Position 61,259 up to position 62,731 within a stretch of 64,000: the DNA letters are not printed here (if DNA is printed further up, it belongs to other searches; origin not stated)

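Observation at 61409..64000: AT-rich operon of at least three coupled genes ending in an ExeA/Orc-like ATPase, not assignable to any named system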

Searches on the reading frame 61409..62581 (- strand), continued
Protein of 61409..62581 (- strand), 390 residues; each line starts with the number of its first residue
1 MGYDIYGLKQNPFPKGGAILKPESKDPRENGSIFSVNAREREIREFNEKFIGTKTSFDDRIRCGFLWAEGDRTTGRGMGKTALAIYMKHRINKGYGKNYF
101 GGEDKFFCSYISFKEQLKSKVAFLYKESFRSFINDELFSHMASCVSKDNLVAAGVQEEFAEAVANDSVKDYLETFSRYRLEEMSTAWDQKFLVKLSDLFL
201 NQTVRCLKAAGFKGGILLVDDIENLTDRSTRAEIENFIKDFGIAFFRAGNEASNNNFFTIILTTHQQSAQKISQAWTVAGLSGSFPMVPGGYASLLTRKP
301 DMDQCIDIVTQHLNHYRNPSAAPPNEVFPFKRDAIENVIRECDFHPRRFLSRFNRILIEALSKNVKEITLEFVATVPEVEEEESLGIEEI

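Call 38: find_encoding_contigs(protein=P0117, flank=10000, max_places=3)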
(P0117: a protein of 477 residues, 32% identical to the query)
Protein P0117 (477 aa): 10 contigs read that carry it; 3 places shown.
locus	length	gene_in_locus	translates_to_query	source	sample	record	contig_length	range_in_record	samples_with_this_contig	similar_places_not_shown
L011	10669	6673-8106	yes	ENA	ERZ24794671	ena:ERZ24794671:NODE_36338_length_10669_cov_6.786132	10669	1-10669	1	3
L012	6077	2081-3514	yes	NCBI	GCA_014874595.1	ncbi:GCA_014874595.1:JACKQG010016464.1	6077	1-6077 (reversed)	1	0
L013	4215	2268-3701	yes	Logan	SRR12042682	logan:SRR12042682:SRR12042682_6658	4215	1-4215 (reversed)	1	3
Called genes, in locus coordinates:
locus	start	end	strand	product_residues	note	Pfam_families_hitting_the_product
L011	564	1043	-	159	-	-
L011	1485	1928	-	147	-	-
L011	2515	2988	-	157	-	-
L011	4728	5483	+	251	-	-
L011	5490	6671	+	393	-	-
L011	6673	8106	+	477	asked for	-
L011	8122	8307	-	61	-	-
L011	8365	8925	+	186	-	PF13784:Fic_N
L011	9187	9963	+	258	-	-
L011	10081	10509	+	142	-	-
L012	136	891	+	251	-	-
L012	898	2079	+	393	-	-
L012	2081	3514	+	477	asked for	-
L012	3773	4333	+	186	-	PF13784:Fic_N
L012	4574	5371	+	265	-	-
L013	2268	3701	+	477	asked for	-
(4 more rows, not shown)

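Call 40: predict_structure(alignment_id=A1)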
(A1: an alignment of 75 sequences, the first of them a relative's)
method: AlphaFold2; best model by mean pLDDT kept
length: 247 residues; sequences in the alignment: 75
mean_pLDDT: 87.1   pTM: 0.87
mean pLDDT of the five models: 87.1, 86.8, 86.7, 86.0, 85.2
residues with pLDDT >= 90: 147; 70-90: 68; 50-70: 29; < 50: 3
segments of 3 or more residues with pLDDT < 50: none
pLDDT, mean of each block of 10 residues (from residue 1): 90 90 73 92 83 54 73 92 75 92 88 89 93 95 95 96 93 94 95 89 83 79 97 94 82
secondary structure, 60 per line:
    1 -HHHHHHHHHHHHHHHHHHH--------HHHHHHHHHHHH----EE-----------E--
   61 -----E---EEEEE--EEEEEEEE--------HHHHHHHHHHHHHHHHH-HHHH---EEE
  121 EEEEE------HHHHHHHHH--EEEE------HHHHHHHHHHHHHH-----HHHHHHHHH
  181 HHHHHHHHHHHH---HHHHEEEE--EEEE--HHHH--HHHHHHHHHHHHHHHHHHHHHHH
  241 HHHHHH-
elements in order: H2-20 H29-40 E70-74 E77-84 H93-109 H111-114 E118-125 H132-140 E143-146 H153-166 H172-192 H196-199 E200-203 E206-209 H212-215 H218-246

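Call 44: search_protein_representatives(alignment_id=A3)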
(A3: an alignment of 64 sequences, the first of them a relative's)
Query: 64 sequences, 391 profile positions. Proteins with E-value up to 0.001 (for the whole library): 386; up to 1e-10: 168; up to 1e-30: 57. The best 150 are listed.
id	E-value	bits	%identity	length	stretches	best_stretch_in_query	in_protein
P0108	2.0e-174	596.5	-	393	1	1-391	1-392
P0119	6.9e-134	463.1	-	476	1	2-382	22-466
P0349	3.2e-133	460.9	-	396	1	1-391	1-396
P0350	8.1e-132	456.2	-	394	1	1-387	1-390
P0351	5.2e-111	387.7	-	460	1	2-379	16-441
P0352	1.9e-103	362.8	-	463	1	2-376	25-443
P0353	2.2e-103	362.6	-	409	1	1-374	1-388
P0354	5.4e-90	318.5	-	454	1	3-377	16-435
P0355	6.7e-86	305.1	-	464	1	3-376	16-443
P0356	1.2e-76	274.7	-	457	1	3-385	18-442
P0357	6.3e-63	229.4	-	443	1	5-377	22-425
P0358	5.0e-60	219.9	-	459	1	3-374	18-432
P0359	2.0e-55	204.8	-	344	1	3-264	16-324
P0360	1.1e-54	202.3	-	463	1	3-386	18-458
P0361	5.8e-47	176.9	-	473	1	3-382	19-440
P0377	5.0e-40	154.0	-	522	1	4-377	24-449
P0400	4.9e-32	127.7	-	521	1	3-379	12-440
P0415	7.5e-28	114.0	-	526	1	4-377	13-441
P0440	3.6e-21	92.0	-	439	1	4-386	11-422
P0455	5.7e-19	84.7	-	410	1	2-373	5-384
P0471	8.0e-15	71.1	-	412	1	3-375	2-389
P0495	1.6e-11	60.2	-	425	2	199-378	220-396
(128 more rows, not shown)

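Call 45: search_protein_families(library=pfam, proteins=[P0351, P0357, P0361, P0377, P0400, P0415, P0440, P0455, P0471, P0495], max_evalue=0.1)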
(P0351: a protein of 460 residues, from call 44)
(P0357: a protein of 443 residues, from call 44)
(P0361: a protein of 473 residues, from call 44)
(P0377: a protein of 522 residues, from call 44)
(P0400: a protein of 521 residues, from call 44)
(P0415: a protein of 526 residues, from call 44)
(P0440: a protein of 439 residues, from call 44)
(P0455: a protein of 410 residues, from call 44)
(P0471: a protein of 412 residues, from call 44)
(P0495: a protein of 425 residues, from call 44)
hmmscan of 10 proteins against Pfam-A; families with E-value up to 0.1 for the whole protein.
P0351 (460 aa): 0 families

P0357 (443 aa): 2 families
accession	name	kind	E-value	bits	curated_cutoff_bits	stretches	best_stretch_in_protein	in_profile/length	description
PF14553.12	YqbF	-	0.062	13.6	27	0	186-207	11-31/43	YqbF, hypothetical protein domain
PF01125.22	BUD31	-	0.062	13.4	23.8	0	287-333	59-105/146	Pre-mRNA-splicing factor BUD31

P0361 (473 aa): 2 families
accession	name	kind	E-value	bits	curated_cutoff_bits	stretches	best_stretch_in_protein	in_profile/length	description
PF00210.30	Ferritin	-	0.032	14.6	24.5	0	217-243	101-127/142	Ferritin-like domain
PF10923.14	BrxC_BrxD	-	0.067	12.5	22.2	0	257-316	228-286/414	BREX system ATP-binding protein BrxC/D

P0377 (522 aa): 1 family
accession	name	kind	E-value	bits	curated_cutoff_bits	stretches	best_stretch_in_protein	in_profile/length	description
PF13401.12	AAA_22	-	0.052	14.3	27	0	94-169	14-78/130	AAA domain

P0400 (521 aa): 2 families
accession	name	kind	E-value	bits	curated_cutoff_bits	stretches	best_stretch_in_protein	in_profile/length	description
PF13401.12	AAA_22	-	0.048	14.4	27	0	84-164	15-84/130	AAA domain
PF23814.1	DUF7185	-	0.079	13.4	27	0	165-225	17-77/86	Family of unknown function (DUF7185)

P0415 (526 aa): 1 family
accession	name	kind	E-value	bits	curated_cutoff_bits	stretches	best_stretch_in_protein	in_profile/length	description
PF13191.12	AAA_16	-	0.053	14.5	32.6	0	79-133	29-85/167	AAA ATPase domain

P0440 (439 aa): 0 families

P0455 (410 aa): 2 families
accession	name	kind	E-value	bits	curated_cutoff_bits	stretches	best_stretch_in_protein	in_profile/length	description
PF13401.12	AAA_22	-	0.0053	17.5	27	1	68-122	13-63/130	AAA domain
PF24954.1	DUF7763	-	0.079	13.7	27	0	220-247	4-31/77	Domain of unknown function (DUF7763)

P0471 (412 aa): 0 families

P0495 (425 aa): 2 families
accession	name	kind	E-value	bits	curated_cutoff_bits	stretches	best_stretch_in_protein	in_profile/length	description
PF05729.18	NACHT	-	0.023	15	26.7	0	72-90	8-26/167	NACHT domain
PF13191.12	AAA_16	-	0.031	15.2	32.6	1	73-246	33-144/167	AAA ATPase domain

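Call 46: fold_search(model_id=the predicted structure, library=pdb)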
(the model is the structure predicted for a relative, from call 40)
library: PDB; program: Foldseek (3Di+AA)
matches with E <= 10: 376; with E <= 0.001: 0
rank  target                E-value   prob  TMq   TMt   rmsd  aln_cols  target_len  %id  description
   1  2p14                  1.9e-03  0.99  0.34  0.41  11.4       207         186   13  Crystal structure of small subunit (R.BspD6I2) of the heterodimeric restriction endonuclease R.BspD6I (released 2008-03-11)
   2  5liz                  1.9e-02  0.82  0.34  0.18  11.8       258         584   13  The structure of Nt.BspD6I nicking endonuclease with all cysteines mutated by serine residues at 0.19 nm resolution . (released 2017-08-02)
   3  6qnz_B                2.0e-02  0.80  0.34  0.18  10.5       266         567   11  Crystal structure of the site-specific DNA nickase N.BspD6I E418A Mutant (released 2020-03-04)
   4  7vsr_M                2.4e-02  0.91  0.24  0.20   6.5       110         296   14  Structure of McrBC (stalkless mutant) (released 2023-02-15)
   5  6hz4_N                2.4e-02  0.82  0.19  0.29   9.5        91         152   13  Structure of McrBC without DNA binding domains (one half of the full complex) (released 2019-07-24)
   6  2ewf                  2.4e-02  0.80  0.34  0.18  11.8       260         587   13  Crystal structure of the site-specific DNA nickase N.BspD6I (released 2006-11-21)
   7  9nl2_A                2.7e-02  0.91  0.28  0.08   8.8       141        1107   12  Structure of R2 retrotransposon protein from Platysternon megacephalum initiating target-primed reverse transcription (released 2025-06-18)
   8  6hz4_M                3.2e-02  0.82  0.24  0.19   7.2       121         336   12  Structure of McrBC without DNA binding domains (one half of the full complex) (released 2019-07-24)
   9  1xmx                  3.6e-02  0.97  0.22  0.15   6.0        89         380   21  Crystal structure of protein VC1899 from Vibrio cholerae (released 2004-11-16)
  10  8dgc_A                3.6e-02  0.69  0.29  0.05  13.6       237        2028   11  Avs3 bound to phage PhiV-1 terminase (released 2022-08-03)
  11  1y88                  4.6e-02  0.85  0.33  0.42  12.1       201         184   15  Crystal Structure of Protein of Unknown Function AF1548 (released 2004-12-21)
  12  5liq_A                4.8e-02  0.47  0.32  0.17  11.9       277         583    9  The structure of C160S,C508S,C578S mutant of Nt.BspD6I nicking endonuclease at 0.185 nm resolution . (released 2017-08-02)
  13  6p4w_B                5.1e-02  0.85  0.26  0.18   7.7       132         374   19  XPB helicase in a complex with truncated Bax1 from Sulfurisphaera tokodaii at 2.96 Angstrom resolution (released 2020-06-03)
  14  5lhc_B                6.1e-02  0.41  0.24  0.13  10.3       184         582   11  The structure of D456A mutant of Nt.BspD6I nicking endonuclease at 0.24 nm resolution . (released 2017-08-16)
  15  5lhc_A                6.4e-02  0.54  0.27  0.15   9.5       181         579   11  The structure of D456A mutant of Nt.BspD6I nicking endonuclease at 0.24 nm resolution . (released 2017-08-16)
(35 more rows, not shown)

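Call 50: find_encoding_contigs(protein=P0150, flank=10000, max_places=4)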
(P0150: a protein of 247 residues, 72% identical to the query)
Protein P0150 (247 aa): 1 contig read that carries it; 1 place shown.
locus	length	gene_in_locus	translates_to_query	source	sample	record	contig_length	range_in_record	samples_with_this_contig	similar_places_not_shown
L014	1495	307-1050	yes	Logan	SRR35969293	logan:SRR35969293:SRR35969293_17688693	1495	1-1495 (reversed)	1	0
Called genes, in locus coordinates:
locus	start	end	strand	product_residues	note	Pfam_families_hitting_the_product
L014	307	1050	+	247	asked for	-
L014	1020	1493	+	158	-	?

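Call 55: find_related_loci(query=A3, collection=genome_contigs, flank=10000)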
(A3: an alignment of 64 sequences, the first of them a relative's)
Query A3 (390 aa) in genome_contigs; peptide patterns used: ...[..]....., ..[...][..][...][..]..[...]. (x = any residue, [..] = any of these).
282 stretches matched a pattern; 49 encode a relative of the query (tblastn E <= 1e-3); 49 distinct loci.
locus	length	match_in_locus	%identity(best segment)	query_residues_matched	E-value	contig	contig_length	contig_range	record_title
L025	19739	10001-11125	84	1-375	0e+0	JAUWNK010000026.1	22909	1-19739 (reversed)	MAG: Desulfobacteraceae bacterium isolate CSMAG_2422 CSMAG_2422_k141_294650_length_22909_cov_22.2630, whole genome shotg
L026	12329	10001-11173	79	1-390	0e+0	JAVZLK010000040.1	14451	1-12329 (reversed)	MAG: Candidatus Bathyarchaeia archaeon isolate DRTY-6_201907_bins_50 DRTY-6_201907_bins_50_scaffold_40, whole genome sho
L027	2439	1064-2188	76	1-375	0e+0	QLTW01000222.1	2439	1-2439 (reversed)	MAG: Candidatus Psychracetigena formicireducens isolate BS525 DDT42_222, whole genome shotgun sequence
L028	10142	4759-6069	32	3-388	1e-61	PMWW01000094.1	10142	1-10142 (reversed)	MAG: Acidobacteriaceae bacterium isolate bog_169 73.20110700_S3M.38_contig_50368, whole genome shotgun sequence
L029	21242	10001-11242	33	3-373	2e-59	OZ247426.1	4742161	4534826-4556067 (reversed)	MAG: Dehalococcoidia bacterium isolate a97bc163-3bbb-412f-9a64-4bc878210a30 genome assembly, chromosome: 1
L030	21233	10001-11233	32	3-368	5e-58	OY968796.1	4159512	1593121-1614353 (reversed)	MAG: Terriglobia bacterium isolate MFD04463.bin.1.19 genome assembly, chromosome: 1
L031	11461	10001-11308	31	3-390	2e-57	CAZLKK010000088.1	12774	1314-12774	MAG TPA_asm: uncultured Chloroflexaceae bacterium isolate binchicken_co405_347 genome assembly, contig: NODE_7360_length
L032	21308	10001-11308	31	3-390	2e-57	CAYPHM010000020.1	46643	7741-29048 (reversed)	MAG TPA_asm: uncultured Chloroflexaceae bacterium isolate SRP141376_co5_371 genome assembly, contig: NODE_1714_length_46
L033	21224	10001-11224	32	3-368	3e-57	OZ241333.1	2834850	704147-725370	MAG: Dehalococcoidia bacterium isolate d207695e-97df-45e8-9d78-a3ca6e64d348 genome assembly, chromosome: 1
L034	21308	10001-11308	31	3-388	1e-56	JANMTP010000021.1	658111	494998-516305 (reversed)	MAG: Chthoniobacter sp. isolate SOY_29_metabat_151 SOY_29_k141_4667062, whole genome shotgun sequence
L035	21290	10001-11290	33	3-381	1e-56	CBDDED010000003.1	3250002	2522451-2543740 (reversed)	MAG: Dehalococcoidia bacterium isolate 16f7b922-908d-404a-805e-abae4c84c213 genome assembly, contig: contig_3, whole gen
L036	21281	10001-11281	29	3-385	2e-56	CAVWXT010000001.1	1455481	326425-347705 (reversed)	MAG: uncultured Planctomycetaceae bacterium isolate MFD03726.bin.2.145 genome assembly, contig: contig_20359, whole geno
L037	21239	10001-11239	32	3-373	1e-56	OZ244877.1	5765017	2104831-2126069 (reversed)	MAG: Caldilineaceae bacterium isolate 0e9cf59c-3ae2-4fcc-b9d8-336f82ec9d6e genome assembly, chromosome: 1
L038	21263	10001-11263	32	3-378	4e-56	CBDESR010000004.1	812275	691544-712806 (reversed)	MAG: Dehalococcoidia bacterium isolate 12ea5684-3b4d-425b-8812-d35473491086 genome assembly, contig: contig_4, whole gen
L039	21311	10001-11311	32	3-389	3e-56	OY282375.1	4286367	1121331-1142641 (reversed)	MAG: uncultured Candidatus Entotheonella sp. genome assembly, chromosome: 1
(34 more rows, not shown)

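Call 60: search_protein_families(library=pfam, alignment_id=A5, max_evalue=0.00001)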
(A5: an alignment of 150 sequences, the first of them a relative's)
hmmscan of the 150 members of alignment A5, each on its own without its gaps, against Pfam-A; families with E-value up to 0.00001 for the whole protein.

A. member 1, L002:7462-7767:+ (102 aa): 0 families

B. families by the number of members that match (of 150 scanned): 165 families (the first 25 are shown)
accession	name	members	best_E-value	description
PF00296.26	Bac_luciferase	3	5e-65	Luciferase-like monooxygenase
PF13561.12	adh_short_C2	3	5.6e-59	Enoyl-(Acyl carrier protein) reductase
PF00106.31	adh_short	3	9e-59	short chain dehydrogenase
PF00239.26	Resolvase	3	8.1e-34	Resolvase, N terminal domain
PF00072.30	Response_reg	3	1e-26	Response regulator receiver domain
PF01609.27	DDE_Tnp_1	3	8.2e-24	Transposase DDE domain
PF13586.12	DDE_Tnp_1_2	3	1.5e-11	Transposase DDE domain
PF08659.16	KR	3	9.4e-11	KR domain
PF02384.22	N6_Mtase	2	4e-106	N-6 DNA Methylase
PF13378.12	MR_MLE_C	2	1.4e-58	Enolase C-terminal domain-like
PF07506.17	RepB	2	9.1e-38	RepB plasmid partitioning protein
PF05685.18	Uma2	2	1.2e-34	Putative restriction endonuclease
PF00994.29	MoCF_biosynth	2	1.8e-32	Probable molybdopterin binding domain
PF07508.19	Recombinase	2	8.5e-23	Recombinase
PF02746.21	MR_MLE_N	2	1e-22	Mandelate racemase / muconate lactonizing enzyme, N-terminal domain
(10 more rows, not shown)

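Call 61: search_protein_families(library=padloc, alignment_id=A5, max_evalue=0.00001)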
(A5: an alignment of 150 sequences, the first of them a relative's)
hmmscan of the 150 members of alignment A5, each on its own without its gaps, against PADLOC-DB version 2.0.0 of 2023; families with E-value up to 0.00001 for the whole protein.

A. member 1, L002:7462-7767:+ (102 aa): 0 families

B. families by the number of members that match (of 150 scanned): 252 families (the first 25 are shown)
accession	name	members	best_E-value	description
PDLC03031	MTase_I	2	0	Type I methyltransferase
PDLC03022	MTase_I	2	2.8e-176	Type I methyltransferase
PDLC03027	MTase_I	2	2.3e-144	Type I methyltransferase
PDLC01075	C3a139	2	1.7e-115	HKD+Snf2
PDLC03032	MTase_I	2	4.8e-104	Type I methyltransferase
PDLC03038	MTase_I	2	8.7e-95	Type I methyltransferase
PDLC03021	MTase_I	2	3.2e-65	Type I methyltransferase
PDLC03240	MTase_II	2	4.4e-62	Type II methyltransferase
PDLC04134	mad2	2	8.6e-49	mads_2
PDLC03026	MTase_I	2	2.2e-48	Type I methyltransferase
PDLC03033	MTase_I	2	1.5e-44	Type I methyltransferase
PDLC03025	MTase_I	2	8.3e-40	Type I methyltransferase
PDLC02621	DrmD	2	5.9e-36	DrmD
PDLC02623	DrmD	2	2e-33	DrmD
PDLC04055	PD-T4-6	2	2.3e-33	-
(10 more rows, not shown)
